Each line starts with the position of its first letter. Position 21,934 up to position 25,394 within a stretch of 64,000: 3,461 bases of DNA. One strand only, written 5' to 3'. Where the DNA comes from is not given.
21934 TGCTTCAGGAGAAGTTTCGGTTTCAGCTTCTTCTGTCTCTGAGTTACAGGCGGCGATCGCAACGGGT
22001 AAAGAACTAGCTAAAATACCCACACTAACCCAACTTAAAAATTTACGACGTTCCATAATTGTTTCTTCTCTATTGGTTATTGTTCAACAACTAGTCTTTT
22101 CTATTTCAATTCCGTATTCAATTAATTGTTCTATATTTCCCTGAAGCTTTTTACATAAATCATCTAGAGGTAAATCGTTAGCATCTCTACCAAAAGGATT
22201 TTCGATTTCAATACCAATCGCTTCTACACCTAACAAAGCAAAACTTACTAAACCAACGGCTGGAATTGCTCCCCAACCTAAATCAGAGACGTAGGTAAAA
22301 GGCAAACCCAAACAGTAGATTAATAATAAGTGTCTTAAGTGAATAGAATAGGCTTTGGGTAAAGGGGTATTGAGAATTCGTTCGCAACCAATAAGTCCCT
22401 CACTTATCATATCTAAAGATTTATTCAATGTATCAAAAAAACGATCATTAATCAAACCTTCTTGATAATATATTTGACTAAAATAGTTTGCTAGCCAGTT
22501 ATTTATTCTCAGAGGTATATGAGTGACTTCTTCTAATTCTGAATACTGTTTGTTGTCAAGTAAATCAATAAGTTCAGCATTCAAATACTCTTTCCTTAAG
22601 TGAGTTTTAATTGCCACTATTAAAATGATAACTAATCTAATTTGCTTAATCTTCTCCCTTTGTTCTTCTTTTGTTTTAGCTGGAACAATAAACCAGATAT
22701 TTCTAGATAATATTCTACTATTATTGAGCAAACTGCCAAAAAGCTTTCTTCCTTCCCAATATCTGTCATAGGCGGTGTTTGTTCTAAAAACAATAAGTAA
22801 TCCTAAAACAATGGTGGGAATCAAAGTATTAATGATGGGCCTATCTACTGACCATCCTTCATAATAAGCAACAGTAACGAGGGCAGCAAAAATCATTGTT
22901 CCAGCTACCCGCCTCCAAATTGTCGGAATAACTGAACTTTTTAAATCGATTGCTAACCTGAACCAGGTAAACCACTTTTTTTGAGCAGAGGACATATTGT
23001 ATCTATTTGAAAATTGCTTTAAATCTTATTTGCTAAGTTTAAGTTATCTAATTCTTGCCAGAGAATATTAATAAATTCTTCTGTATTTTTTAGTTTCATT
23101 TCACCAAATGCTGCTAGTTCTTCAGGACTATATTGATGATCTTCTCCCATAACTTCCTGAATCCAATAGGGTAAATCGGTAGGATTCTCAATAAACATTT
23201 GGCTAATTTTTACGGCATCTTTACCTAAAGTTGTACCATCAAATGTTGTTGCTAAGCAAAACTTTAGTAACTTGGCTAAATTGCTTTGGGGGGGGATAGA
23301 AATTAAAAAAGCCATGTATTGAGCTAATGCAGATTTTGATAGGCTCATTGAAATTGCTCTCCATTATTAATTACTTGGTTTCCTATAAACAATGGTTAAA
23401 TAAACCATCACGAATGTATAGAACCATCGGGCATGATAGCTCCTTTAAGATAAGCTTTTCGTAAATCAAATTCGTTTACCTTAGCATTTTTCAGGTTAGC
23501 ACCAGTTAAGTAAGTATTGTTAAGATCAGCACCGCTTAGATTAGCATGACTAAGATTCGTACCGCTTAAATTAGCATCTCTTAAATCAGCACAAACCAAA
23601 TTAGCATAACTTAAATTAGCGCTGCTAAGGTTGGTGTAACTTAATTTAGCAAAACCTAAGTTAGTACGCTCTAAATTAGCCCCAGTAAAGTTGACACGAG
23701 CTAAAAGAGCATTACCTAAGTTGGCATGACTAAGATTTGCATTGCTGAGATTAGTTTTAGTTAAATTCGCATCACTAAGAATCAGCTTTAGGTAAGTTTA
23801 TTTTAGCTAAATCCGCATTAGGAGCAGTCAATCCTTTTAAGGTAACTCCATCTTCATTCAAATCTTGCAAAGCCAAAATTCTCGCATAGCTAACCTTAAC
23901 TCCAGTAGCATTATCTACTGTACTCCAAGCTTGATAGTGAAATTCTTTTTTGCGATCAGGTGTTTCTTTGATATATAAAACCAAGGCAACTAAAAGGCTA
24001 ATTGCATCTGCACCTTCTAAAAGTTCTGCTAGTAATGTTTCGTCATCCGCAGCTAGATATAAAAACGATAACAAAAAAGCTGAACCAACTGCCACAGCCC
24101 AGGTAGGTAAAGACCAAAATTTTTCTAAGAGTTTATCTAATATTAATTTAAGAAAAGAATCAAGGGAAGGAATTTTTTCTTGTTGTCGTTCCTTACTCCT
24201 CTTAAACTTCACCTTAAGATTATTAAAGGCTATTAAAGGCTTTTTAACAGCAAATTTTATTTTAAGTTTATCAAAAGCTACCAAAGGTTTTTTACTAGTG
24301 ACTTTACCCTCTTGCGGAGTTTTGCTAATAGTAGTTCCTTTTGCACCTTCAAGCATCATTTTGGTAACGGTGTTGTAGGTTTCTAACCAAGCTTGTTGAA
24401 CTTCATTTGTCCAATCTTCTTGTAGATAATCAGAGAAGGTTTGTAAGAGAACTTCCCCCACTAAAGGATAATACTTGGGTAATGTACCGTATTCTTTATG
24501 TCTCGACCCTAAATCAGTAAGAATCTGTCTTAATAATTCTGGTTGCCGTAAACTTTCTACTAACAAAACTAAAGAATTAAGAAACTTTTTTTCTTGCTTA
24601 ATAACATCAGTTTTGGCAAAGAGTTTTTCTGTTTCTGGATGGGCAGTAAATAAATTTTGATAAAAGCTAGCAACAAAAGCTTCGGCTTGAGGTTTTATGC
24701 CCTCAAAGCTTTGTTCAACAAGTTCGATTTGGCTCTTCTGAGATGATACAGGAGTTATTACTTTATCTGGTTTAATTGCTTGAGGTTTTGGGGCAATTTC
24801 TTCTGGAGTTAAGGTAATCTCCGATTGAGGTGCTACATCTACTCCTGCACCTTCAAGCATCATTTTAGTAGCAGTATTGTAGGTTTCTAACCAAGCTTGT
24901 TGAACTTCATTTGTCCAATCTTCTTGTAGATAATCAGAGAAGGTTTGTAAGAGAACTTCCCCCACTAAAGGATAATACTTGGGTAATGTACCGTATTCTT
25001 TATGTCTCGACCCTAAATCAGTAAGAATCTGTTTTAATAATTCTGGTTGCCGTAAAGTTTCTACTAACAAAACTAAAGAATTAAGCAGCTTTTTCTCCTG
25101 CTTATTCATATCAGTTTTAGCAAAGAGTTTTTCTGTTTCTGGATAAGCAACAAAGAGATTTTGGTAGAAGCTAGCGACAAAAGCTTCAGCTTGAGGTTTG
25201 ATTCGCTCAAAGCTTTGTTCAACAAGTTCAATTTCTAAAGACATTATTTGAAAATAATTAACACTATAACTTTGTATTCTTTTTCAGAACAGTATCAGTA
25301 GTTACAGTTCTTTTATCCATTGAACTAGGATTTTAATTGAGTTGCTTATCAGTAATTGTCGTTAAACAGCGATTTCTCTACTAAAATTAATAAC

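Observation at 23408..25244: Tandem globin domains fused to a membrane pentapeptide-repeat protein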

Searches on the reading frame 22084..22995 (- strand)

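Call 5: search_protein_families(library=pfam, proteins=[window:22084-22995:-], max_evalue=0.01)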
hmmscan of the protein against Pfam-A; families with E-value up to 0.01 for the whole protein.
window:22084-22995:- (303 aa): 1 family
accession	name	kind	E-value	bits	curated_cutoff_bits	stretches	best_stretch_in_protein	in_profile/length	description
PF25539.1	Bestrophin_2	-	2.6e-81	273.7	27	1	5-289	5-287/288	Bacterial/Fungal Bestrophin protein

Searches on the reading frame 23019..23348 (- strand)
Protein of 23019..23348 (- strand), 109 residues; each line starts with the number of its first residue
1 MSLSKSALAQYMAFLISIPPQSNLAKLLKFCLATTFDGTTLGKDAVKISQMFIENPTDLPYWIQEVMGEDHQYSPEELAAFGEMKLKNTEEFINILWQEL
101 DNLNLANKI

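Call 5: search_protein_families(library=pfam, proteins=[window:23019-23348:-], max_evalue=0.01)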
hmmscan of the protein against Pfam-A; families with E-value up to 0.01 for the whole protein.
window:23019-23348:- (109 aa): 0 families

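Call 6: search_protein_families(library=ncbifam, proteins=[window:23019-23348:-], max_evalue=0.01)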
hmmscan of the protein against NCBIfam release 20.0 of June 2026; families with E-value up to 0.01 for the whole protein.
window:23019-23348:- (109 aa): 0 families

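Call 49: predict_structure(alignment_id=A3)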
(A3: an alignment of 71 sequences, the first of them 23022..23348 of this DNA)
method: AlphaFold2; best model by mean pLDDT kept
length: 109 residues; sequences in the alignment: 71
mean_pLDDT: 76.8   pTM: 0.69
mean pLDDT of the five models: 76.8, 63.4, 61.7, 60.9, 57.3
residues with pLDDT >= 90: 9; 70-90: 74; 50-70: 24; < 50: 2
segments of 3 or more residues with pLDDT < 50: none
pLDDT, mean of each block of 10 residues (from residue 1): 73 86 88 64 74 84 71 68 79 90 69
secondary structure, 60 per line:
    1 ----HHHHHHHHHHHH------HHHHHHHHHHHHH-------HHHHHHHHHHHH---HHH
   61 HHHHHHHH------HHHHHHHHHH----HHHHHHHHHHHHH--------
elements in order: H5-16 H23-35 H43-54 H58-68 H75-84 H89-101

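Call 53: fold_search(model_id=the predicted structure, library=pdb)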
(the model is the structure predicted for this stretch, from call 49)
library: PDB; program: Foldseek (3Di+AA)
matches with E <= 10: 37; with E <= 0.001: 0
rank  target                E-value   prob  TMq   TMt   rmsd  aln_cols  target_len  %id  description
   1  2e2a_A                9.1e-01  0.14  0.24  0.24  14.8        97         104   15  ASP81LEU ENZYME IIA FROM THE LACTOSE SPECIFIC PTS FROM LACTOCOCCUS LACTIS (released 2003-06-17)
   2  3k1s_B                2.9e+00  0.08  0.26  0.27  14.7       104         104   12  Crystal Structure of the PTS Cellobiose Specific Enzyme IIA from Bacillus anthracis (released 2009-10-13)
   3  1o3x                  3.0e+00  0.12  0.27  0.27  15.9        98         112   10  Crystal structure of human GGA1 GAT domain (released 2003-05-20)
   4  6by2_C                3.2e+00  0.12  0.28  0.30   8.7        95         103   14  Closed and deep-inactivated conformation of KcsA-T75A mutant (released 2018-05-09)
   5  3k1s_H                3.2e+00  0.04  0.21  0.22  15.0       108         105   20  Crystal Structure of the PTS Cellobiose Specific Enzyme IIA from Bacillus anthracis (released 2009-10-13)
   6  3k1s_E                3.5e+00  0.07  0.23  0.24  14.8        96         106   14  Crystal Structure of the PTS Cellobiose Specific Enzyme IIA from Bacillus anthracis (released 2009-10-13)
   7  6nfu_C                3.9e+00  0.11  0.30  0.31   8.7        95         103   14  Structure of the KcsA-G77A mutant or the 2,4-ion bound configuration of a K+ channel selectivity filter. (released 2019-08-07)
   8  3k1s_A                4.6e+00  0.06  0.24  0.24  15.3       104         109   13  Crystal Structure of the PTS Cellobiose Specific Enzyme IIA from Bacillus anthracis (released 2009-10-13)
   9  1wr6_B                5.4e+00  0.10  0.26  0.31  11.6        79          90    9  Crystal structure of GGA3 GAT domain in complex with ubiquitin (released 2005-06-28)
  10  5vke_C                5.7e+00  0.07  0.25  0.27   9.6       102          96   11  Open conformation of KcsA deep-inactivated (released 2017-12-06)
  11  2e2a_C                6.0e+00  0.04  0.22  0.23  14.9        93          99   16  ASP81LEU ENZYME IIA FROM THE LACTOSE SPECIFIC PTS FROM LACTOCOCCUS LACTIS (released 2003-06-17)
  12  9puo_F                6.0e+00  0.03  0.17  0.16  14.6       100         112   15  Neutralizing monoclonal antibody Fab fragment bound to leptin (released 2025-11-05)
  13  7m2h_C                6.6e+00  0.08  0.29  0.30  10.7       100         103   14  Structural Snapshots of Intermediates in the Gating of a K+ Channel (released 2021-10-27)
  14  9snv_A                6.6e+00  0.03  0.17  0.16  11.1        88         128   14  CTLH-CRA domains of the RanBP9-muskelin complex (released 2026-02-18)
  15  6by3_C                7.0e+00  0.08  0.30  0.33   8.4        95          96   14  Open and conductive conformation of KcsA-T75A mutant (released 2018-05-09)
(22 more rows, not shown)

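Call 54: find_encoding_contigs(protein=window:23022-23348:-, flank=3000, max_places=10)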
Protein window:23022-23348:- (109 aa): 6 contigs read that carry it; 6 places shown.
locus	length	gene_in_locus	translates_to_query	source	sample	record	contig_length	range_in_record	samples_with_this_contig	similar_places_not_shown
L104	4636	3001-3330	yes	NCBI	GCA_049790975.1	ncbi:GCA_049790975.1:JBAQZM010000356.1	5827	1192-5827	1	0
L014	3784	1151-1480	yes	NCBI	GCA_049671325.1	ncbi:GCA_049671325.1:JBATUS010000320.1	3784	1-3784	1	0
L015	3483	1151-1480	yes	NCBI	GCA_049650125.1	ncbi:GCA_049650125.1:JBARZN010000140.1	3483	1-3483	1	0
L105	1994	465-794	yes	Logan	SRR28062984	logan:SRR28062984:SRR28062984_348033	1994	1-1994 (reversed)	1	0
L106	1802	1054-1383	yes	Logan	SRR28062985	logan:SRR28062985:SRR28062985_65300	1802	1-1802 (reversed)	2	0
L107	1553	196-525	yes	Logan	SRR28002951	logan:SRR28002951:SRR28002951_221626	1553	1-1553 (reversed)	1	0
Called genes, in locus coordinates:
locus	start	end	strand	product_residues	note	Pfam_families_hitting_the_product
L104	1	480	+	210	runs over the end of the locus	PF01330:RuvA_N, PF14520:HHH_5, PF21176:RecR_HhH (faint), PF07499:RuvA_C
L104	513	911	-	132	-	-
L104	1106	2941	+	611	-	PF00042:Globin, PF00805:Pentapeptide, PF13599:Pentapeptide_4, PF00805:Pentapeptide, PF13576:Pentapeptide_3 (faint), PF13599:Pentapeptide_4, PF00805:Pentapeptide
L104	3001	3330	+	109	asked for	-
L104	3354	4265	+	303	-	PF25539:Bestrophin_2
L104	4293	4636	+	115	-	PF00355:Rieske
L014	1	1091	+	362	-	PF00805:Pentapeptide, PF13599:Pentapeptide_4, PF13576:Pentapeptide_3 (faint), PF00805:Pentapeptide, PF13599:Pentapeptide_4 (weak), PF00805:Pentapeptide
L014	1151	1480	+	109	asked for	-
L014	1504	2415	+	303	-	PF25539:Bestrophin_2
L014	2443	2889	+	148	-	PF00355:Rieske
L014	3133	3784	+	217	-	PF10459:Peptidase_S46 (faint), PF00089:Trypsin, PF13365:Trypsin_2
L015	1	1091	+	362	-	PF00805:Pentapeptide, PF13599:Pentapeptide_4, PF13576:Pentapeptide_3 (faint), PF00805:Pentapeptide, PF13599:Pentapeptide_4 (weak), PF00805:Pentapeptide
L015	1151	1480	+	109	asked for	-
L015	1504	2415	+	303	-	PF25539:Bestrophin_2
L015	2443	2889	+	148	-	PF00355:Rieske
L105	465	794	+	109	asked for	-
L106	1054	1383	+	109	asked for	-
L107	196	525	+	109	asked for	-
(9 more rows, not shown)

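Call 91: search_protein_representatives(alignment_id=A3)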
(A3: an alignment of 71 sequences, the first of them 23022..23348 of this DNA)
Query: 71 sequences, 105 profile positions. Proteins with E-value up to 0.001 (for the whole library): 31; up to 1e-10: 21; up to 1e-30: 2. The best 31 are listed.
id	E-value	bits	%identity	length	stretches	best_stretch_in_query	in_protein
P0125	8.9e-41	154.2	-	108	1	1-105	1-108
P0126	1.2e-39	150.6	-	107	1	1-93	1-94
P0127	2.6e-29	117.4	-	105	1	4-102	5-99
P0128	3.1e-27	110.7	-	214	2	6-104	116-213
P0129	7.1e-25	103.1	-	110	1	1-105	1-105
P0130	7.1e-24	99.9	-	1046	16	30-77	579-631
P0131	3.1e-23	97.9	-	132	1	3-103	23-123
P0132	4.2e-23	97.4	-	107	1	1-105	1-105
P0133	5.4e-23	97.1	-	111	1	2-73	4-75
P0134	6.9e-20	87.1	-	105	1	4-105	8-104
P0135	1.1e-19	86.5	-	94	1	12-105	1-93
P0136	3.9e-19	84.7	-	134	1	1-91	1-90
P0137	2.9e-18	81.9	-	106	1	5-103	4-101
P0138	1.5e-16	76.4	-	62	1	36-86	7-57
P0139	6.3e-15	71.1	-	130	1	31-99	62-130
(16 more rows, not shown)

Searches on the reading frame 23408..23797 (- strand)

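Call 5: search_protein_families(library=pfam, proteins=[window:23408-23797:-], max_evalue=0.01)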
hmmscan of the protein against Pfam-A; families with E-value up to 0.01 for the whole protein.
window:23408-23797:- (129 aa): 4 families
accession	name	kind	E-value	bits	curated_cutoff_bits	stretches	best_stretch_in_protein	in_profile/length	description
PF00805.28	Pentapeptide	-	1.6e-33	114.3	20.2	4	40-79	1-40/40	Pentapeptide repeats (8 copies)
PF13599.13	Pentapeptide_4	-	9.4e-15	54.9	38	2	51-116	12-77/78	Pentapeptide repeat region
PF13576.12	Pentapeptide_3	-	1.1e-07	32.4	27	0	9-45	8-47/48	Pentapeptide repeats (9 copies)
PF25296.1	Decapeptide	-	0.00031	21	45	1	62-115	7-60/74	Decapeptide repeat region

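Call 6: search_protein_families(library=ncbifam, proteins=[window:23408-23797:-], max_evalue=0.01)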
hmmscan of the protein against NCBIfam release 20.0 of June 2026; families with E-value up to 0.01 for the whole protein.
window:23408-23797:- (129 aa): 17 families
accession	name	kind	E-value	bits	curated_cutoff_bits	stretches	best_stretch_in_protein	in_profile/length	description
NF052603.1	penta_Alr5209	equivalog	5e-25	87.8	125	2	41-120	14-93/113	Alr5209 family pentapeptide repeat protein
NF047416.1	penta_HetL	equivalog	3.3e-22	79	260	2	6-77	94-165/218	heterocyst differentiation pentapeptide repeat protein HetL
NF011744.0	PRK15197.1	equivalog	1.8e-20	73.3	274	2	7-83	176-252/291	SPI-2 type III secretion system effector PipB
NF011743.0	PRK15196.1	equivalog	2.5e-17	62.8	354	1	6-124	158-276/350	type III secretion system effector PipB2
NF038182.1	penta_rpt_SmQnr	exception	3.1e-12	46.7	460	1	16-122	91-197/215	SmQnr family pentapeptide repeat protein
NF033086.2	penta_rpt_Qnr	equivalog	8.9e-12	45.2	240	1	12-120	83-191/211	Qnr family pentapeptide repeat protein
NF000420.1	penta_rpt_QnrB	exception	1.4e-09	38.3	460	1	19-120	93-194/214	QnrB family quinolone resistance pentapeptide repeat protein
NF000071.4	penta_rpt_QnrA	exception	4.7e-09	36.4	450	1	13-120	90-197/218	QnrA family quinolone resistance pentapeptide repeat protein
NF000349.1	mfpA_AE000516.2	equivalog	5e-09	36.2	360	2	11-81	78-148/183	pentapeptide repeat protein MfpA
NF012152.0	penta_rpt_QnrC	exception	1.4e-08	35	500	1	18-116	9-113/221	QnrC family quinolone resistance pentapeptide repeat protein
NF033375.2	penta_rpt_QnrE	exception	2.8e-08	34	480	1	18-120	92-194/214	QnrE family quinolone resistance pentapeptide repeat protein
NF000056.3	penta_rpt_QnrS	exception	7.4e-08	32.3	460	2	54-114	71-136/218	QnrS family quinolone resistance pentapeptide repeat protein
NF000139.2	penta_rpt_QnrD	exception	9.4e-08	32.3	425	1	20-121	94-195/214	QnrD family quinolone resistance pentapeptide repeat protein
NF000421.1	penta_rpt_QnrVC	exception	3.4e-07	30.4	460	1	18-110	9-187/218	QnrVC family quinolone resistance pentapeptide repeat protein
NF011904.1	PRK15377.1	subfamily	2.5e-06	26.2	500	1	6-96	40-134/606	type III secretion system effector HECT-type E3 ubiquitin transferase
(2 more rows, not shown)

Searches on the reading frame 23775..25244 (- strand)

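Call 5: search_protein_families(library=pfam, proteins=[window:23775-25244:-], max_evalue=0.01)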
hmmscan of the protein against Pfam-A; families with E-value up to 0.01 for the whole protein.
window:23775-25244:- (489 aa): 3 families
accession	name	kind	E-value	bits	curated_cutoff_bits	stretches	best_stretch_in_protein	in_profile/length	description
PF00042.28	Globin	-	4.1e-35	121.2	22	2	193-297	2-117/117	Globin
PF11563.14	Protoglobin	-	5e-05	23.8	25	1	171-277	17-122/158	Protoglobin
PF24012.1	DUF7326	-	0.0021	18.8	27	0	262-293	35-66/76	Family of unknown function (DUF7326)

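Call 6: search_protein_families(library=ncbifam, proteins=[window:23775-25244:-], max_evalue=0.01)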
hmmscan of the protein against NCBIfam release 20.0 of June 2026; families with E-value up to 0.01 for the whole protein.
window:23775-25244:- (489 aa): 1 family
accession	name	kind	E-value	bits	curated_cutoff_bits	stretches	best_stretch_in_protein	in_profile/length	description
NF009805.0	PRK13289.1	equivalog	2.4e-36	125.5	432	2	170-303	4-139/399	NO-inducible flavohemoprotein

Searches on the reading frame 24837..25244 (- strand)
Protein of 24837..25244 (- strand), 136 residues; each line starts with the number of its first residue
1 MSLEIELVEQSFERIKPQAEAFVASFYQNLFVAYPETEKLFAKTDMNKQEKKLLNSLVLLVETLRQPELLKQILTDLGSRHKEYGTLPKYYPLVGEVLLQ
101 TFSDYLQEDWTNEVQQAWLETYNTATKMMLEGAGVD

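Call 59: search_solved_structures(query=window:24837-25244:-, max_evalue=1e-8, show_alignments=4)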
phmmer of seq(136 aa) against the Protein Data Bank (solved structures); distinct sequences matched with E-value up to 1e-8: 9.
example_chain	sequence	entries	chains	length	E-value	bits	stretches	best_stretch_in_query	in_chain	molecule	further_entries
3s1i_A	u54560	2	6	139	4.8e-23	85.2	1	4-129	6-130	Hemoglobin-like flavoprotein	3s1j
3ubc_A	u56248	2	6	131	5.1e-23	85.1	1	4-129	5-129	Hemoglobin-like flavoprotein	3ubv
3wfw_A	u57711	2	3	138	8.9e-17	64.9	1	4-131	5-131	Hemoglobin-like flavoprotein fused to Roadblock/LC7 domain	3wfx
1cqx_A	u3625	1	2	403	9.4e-13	51.9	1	22-128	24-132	FLAVOHEMOPROTEIN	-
3ozu_A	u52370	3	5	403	9.4e-13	51.9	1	22-128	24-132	Flavohemoprotein | Flavohemoglobin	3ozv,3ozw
7dih_A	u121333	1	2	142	4.7e-12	49.7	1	5-129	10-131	Thermoglobin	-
6wk3_A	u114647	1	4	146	5.3e-10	43.1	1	6-126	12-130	Nitric oxide dioxygenase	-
1vhb_A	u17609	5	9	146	2e-09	41.2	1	6-128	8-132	HEMOGLOBIN | PROTEIN (HEMOGLOBIN)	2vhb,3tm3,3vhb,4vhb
3tld_A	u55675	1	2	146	7.2e-09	39.4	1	6-128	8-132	Bacterial hemoglobin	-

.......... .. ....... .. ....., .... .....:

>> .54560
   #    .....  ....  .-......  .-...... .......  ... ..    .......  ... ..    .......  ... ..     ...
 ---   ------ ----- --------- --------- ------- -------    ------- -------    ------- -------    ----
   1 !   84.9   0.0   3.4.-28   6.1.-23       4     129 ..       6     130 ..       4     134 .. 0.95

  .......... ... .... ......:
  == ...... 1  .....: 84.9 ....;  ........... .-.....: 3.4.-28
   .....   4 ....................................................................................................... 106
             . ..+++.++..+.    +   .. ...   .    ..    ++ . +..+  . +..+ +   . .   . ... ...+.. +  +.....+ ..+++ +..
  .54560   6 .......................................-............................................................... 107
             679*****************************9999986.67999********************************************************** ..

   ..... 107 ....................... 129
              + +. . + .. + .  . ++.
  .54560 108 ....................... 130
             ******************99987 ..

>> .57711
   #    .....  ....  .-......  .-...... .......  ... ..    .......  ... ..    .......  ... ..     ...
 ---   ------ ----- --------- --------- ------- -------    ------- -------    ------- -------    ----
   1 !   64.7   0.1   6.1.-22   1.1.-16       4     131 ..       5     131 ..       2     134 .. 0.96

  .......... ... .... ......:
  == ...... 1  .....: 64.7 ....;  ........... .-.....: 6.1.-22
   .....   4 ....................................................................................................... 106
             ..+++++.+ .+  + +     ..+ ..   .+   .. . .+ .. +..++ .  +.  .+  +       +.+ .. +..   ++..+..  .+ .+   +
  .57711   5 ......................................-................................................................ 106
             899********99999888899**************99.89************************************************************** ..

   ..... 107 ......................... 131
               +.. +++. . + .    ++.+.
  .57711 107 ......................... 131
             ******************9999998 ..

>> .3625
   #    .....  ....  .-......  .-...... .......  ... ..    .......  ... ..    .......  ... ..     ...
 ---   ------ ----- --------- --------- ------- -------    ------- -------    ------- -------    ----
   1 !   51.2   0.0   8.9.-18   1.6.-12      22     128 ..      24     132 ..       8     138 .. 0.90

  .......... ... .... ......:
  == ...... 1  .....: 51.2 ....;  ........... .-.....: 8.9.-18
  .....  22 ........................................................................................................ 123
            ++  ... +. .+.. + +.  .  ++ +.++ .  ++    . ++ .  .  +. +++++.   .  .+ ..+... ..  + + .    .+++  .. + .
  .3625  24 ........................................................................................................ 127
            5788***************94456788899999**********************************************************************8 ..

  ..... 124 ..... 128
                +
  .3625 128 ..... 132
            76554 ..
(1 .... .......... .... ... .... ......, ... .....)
